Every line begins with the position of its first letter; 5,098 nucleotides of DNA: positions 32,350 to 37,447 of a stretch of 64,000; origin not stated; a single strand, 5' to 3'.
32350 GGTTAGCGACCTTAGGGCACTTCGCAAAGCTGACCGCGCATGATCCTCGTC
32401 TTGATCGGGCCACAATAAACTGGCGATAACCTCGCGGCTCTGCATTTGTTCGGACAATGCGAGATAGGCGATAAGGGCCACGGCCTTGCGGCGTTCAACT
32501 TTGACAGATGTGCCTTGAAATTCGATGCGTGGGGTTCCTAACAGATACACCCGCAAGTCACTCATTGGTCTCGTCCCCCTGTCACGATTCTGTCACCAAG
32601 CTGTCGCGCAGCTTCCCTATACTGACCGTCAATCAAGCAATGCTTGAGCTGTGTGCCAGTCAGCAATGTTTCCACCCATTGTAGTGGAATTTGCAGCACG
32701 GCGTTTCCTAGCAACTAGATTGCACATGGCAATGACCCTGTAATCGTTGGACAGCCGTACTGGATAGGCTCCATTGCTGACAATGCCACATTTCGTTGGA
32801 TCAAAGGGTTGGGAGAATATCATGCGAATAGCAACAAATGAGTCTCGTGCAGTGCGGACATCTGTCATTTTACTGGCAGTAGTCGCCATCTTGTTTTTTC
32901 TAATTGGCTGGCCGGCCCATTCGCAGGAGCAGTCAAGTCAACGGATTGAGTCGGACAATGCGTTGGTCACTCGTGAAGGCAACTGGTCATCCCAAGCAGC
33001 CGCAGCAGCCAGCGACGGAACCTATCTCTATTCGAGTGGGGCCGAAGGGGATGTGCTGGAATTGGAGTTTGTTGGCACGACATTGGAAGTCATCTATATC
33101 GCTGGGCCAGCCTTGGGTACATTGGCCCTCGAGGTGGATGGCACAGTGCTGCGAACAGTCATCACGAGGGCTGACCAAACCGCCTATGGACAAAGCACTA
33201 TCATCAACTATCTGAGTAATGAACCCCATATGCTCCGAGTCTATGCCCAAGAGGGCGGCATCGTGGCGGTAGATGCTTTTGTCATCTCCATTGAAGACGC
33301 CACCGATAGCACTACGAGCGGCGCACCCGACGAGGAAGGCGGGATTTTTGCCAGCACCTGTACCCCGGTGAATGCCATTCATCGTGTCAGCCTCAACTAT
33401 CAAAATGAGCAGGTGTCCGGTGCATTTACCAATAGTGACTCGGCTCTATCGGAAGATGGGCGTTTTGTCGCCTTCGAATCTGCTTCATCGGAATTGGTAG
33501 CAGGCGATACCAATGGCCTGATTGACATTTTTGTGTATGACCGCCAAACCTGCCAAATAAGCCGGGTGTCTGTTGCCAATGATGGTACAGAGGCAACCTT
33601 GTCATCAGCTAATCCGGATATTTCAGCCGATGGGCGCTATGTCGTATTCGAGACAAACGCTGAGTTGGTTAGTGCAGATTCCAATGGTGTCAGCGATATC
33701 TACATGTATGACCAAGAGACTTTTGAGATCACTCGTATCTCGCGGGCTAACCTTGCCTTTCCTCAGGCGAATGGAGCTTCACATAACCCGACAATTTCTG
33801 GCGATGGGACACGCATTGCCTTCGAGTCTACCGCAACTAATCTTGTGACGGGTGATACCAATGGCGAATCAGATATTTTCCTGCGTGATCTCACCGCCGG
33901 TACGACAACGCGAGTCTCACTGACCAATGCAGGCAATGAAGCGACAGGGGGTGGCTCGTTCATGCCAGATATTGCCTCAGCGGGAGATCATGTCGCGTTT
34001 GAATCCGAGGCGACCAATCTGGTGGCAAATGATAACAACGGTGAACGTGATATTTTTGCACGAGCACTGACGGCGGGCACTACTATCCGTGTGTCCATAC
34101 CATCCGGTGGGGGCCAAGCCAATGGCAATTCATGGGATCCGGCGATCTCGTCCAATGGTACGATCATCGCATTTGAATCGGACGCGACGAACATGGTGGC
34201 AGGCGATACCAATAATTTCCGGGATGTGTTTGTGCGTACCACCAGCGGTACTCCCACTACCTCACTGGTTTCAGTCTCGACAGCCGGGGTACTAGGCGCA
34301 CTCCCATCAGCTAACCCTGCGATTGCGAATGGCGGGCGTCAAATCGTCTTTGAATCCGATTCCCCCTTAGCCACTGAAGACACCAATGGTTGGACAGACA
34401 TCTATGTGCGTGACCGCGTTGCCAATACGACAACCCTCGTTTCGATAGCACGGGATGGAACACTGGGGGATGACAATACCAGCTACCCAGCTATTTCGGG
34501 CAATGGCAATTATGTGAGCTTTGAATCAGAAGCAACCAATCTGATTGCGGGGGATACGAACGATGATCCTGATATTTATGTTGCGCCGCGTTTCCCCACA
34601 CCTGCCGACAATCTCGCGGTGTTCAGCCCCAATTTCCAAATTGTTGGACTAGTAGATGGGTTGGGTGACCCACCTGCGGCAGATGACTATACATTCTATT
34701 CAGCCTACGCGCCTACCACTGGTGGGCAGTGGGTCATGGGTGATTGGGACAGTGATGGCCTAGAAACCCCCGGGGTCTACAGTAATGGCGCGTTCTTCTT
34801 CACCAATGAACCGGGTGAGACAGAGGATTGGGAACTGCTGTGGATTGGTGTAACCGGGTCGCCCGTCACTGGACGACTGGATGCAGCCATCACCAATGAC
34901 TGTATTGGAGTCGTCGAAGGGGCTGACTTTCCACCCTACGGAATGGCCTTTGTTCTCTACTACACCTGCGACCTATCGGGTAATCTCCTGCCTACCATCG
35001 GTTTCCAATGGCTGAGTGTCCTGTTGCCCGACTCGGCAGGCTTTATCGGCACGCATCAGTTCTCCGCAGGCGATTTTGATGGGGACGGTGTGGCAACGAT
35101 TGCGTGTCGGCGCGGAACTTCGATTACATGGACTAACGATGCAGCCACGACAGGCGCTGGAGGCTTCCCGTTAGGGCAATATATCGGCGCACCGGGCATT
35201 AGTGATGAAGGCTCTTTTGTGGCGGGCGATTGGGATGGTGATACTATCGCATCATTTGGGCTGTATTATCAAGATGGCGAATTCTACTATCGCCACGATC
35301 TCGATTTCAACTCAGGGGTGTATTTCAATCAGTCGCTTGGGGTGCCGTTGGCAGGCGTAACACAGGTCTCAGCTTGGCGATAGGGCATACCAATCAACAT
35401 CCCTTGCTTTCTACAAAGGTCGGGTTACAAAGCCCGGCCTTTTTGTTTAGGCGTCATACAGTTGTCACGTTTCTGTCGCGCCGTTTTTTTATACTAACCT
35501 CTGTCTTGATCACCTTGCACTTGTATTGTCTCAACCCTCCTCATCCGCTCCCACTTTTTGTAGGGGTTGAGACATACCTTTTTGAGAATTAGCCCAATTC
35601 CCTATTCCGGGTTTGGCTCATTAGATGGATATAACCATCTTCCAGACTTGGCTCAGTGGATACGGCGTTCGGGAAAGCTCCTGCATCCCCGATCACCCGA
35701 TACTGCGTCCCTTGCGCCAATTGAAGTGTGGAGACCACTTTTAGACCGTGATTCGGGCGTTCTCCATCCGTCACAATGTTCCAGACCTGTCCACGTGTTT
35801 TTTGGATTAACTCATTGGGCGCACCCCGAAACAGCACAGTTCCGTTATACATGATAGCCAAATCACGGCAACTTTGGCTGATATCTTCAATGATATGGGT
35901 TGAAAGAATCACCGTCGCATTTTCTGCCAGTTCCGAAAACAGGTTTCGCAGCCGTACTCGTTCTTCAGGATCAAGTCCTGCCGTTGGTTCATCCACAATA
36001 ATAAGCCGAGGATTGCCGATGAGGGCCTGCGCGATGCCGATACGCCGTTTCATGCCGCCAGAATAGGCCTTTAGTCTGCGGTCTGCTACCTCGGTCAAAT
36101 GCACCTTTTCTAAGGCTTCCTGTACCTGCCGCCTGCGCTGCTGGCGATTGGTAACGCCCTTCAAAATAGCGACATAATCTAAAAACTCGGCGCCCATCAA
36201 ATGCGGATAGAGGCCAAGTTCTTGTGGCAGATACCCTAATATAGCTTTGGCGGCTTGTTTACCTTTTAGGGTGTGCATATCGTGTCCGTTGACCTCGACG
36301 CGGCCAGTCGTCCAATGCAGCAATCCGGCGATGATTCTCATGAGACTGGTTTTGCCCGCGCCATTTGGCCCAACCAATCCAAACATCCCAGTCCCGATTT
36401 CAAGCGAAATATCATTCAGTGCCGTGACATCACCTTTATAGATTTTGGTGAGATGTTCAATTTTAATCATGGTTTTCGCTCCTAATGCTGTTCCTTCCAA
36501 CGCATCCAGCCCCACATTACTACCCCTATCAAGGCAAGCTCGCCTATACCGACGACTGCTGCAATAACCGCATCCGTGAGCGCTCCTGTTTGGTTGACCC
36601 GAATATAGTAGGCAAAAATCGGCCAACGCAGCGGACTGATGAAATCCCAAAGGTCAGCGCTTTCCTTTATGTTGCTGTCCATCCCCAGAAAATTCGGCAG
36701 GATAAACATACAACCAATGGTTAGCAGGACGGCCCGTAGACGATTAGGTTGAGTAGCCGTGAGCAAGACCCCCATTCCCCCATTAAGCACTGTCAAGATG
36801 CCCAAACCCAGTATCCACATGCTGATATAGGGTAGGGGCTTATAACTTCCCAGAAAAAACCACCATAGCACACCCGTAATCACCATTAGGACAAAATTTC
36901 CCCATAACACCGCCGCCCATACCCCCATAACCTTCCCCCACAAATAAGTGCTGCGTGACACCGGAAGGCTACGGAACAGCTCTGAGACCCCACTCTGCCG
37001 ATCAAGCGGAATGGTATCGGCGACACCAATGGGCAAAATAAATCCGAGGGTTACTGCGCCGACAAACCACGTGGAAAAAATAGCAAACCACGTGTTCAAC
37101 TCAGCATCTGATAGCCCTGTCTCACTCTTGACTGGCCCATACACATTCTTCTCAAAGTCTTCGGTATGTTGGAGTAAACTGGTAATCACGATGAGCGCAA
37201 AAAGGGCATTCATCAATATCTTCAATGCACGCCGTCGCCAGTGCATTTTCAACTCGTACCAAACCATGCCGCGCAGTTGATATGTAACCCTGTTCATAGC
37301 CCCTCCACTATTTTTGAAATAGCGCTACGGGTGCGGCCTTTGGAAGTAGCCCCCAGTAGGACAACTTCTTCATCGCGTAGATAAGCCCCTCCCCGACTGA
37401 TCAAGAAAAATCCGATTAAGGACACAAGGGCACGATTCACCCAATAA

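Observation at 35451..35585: A second copy of the SARP-box promoter module drives only a hairpin + T-run: candidate regulator-dependent small RNA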

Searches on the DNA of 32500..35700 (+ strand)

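Call 52: search_rna_families(source=window, start=32500, end=35700, threshold=evalue, max_evalue=1)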
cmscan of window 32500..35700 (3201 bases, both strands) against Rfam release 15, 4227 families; matches with E-value up to 1: 1.
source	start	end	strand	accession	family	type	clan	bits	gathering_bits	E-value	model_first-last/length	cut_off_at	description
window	35413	35452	-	RF01394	isrK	Gene; sRNA;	-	20.9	50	0.15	1-77/77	no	isrK Hfq binding RNA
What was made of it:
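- Tried and rejected: It lies on the minus strand of the propeller terminator and was rejected (call 52).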

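Call 70: build_rna_model(alignment_id=A5)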
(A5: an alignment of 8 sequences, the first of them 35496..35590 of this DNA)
Model R1 built from alignment A5 (8 sequences, 113 columns); structure: RNAalifold consensus.
model positions 98; base pairs 12; branch points 0; effective number of sequences 1.56; information 0.59 bits per position. Calibrated on 0.2 Mb of random sequence (short: E-values are rough).
structure used (alignment columns):
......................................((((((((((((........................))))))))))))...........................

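Call 71: search_with_rna_model(model_id=R1, sources=[window, L003, L005, L006, L011, L012, L018, L027, L053, L058, L059, L063, L072, L080, L081, L084, L097, L099, L101, L103, L117, L121, L127, L128, L129, L130, L131, L132, L133], max_evalue=1)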
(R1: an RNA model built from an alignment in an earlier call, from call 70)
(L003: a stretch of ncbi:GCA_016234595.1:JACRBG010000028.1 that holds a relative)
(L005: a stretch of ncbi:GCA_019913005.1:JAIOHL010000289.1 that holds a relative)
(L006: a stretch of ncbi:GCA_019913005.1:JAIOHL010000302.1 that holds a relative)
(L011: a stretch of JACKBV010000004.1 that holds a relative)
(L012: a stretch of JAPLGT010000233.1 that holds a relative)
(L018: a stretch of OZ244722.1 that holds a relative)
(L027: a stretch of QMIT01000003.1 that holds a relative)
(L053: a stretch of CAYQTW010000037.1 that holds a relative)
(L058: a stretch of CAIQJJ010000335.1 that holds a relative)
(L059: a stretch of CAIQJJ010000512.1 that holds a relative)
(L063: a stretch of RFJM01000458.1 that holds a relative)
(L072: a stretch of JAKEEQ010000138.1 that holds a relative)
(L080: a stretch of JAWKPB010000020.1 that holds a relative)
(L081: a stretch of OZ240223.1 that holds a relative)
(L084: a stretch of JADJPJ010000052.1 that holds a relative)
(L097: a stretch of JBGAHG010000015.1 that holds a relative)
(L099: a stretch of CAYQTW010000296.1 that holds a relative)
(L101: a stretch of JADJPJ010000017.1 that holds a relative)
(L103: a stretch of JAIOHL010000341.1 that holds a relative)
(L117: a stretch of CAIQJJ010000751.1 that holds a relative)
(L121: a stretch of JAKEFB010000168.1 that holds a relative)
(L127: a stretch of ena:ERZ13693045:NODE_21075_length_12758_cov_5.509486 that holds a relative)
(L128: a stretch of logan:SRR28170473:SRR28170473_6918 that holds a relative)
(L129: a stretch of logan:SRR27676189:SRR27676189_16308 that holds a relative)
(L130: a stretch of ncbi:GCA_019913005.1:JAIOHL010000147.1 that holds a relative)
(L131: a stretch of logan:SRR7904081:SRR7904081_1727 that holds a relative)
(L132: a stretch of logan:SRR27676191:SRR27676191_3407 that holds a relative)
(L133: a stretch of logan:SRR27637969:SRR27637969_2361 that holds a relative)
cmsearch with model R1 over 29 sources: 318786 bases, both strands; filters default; matches with E-value up to 1: 8.
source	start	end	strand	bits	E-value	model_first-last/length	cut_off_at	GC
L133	7669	7766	+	122.3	3.8e-25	1-98/98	no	0.45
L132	7675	7772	+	121.4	6.1e-25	1-98/98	no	0.47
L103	6604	6701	-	121.4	6.1e-25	1-98/98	no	0.46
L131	7674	7770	+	115.8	1.2e-23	1-98/98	no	0.44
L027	5834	5930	+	115.5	1.3e-23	1-98/98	no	0.43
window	35496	35592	+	110.4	1.9e-22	1-98/98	no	0.44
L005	2400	2497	+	61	2.8e-11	1-98/98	no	0.56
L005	7974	8070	+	59.7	5.5e-11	1-98/98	no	0.58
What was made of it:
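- Tried and rejected: There is no further copy, and leader 1 is not homologous (calls 70, 71).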

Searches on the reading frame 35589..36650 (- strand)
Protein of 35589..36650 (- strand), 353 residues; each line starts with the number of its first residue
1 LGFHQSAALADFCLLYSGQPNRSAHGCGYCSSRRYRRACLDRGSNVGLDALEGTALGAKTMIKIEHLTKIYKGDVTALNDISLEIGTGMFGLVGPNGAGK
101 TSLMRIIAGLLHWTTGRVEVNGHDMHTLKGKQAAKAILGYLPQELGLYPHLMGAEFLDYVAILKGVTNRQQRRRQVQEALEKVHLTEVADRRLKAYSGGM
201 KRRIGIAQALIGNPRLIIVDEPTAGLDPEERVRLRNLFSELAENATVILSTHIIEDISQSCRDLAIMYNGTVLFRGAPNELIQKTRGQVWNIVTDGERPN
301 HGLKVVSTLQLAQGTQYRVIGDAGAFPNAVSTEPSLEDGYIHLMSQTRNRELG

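Call 8: search_protein_families(library=pfam, proteins=[window:35589-36650:-])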
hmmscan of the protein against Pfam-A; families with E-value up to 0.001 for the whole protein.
window:35589-36650:- (353 aa): 5 families
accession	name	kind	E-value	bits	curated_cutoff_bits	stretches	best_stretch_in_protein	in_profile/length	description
PF00005.33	ABC_tran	-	1.7e-32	113.3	25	1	78-224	1-137/137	ABC transporter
PF13304.12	AAA_21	-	2.3e-14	54.6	27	2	186-252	228-298/304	AAA domain, putative AbiEii toxin, Type IV TA system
PF02463.25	SMC_N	-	1.2e-05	25.3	40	0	79-107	16-44/220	RecF/RecN/SMC N terminal domain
PF13476.12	AAA_23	-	4.6e-05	24.6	27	1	79-117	11-49/201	AAA domain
PF13175.12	AAA_15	-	5.3e-05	23.4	32.1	0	81-114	17-50/374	AAA ATPase domain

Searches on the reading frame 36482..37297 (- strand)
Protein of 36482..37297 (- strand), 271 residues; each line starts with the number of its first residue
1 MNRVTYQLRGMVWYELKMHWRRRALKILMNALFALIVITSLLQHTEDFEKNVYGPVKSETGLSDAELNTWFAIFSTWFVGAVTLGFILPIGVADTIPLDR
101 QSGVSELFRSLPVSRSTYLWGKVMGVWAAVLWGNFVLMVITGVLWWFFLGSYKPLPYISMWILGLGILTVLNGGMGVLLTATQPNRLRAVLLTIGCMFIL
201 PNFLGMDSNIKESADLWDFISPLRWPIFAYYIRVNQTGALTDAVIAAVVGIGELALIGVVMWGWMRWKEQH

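Call 8: search_protein_families(library=pfam, proteins=[window:36482-37297:-])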
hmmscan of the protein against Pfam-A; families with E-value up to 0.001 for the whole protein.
window:36482-37297:- (271 aa): 2 families
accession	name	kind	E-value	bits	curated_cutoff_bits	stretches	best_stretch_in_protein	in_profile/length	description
PF12679.13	ABC2_membrane_2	-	1.5e-05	24.9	27.2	1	12-201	4-196/283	ABC-2 family transporter protein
PF13346.12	ABC2_membrane_5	-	0.00031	20.8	25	1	73-210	29-169/205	ABC-2 family transporter protein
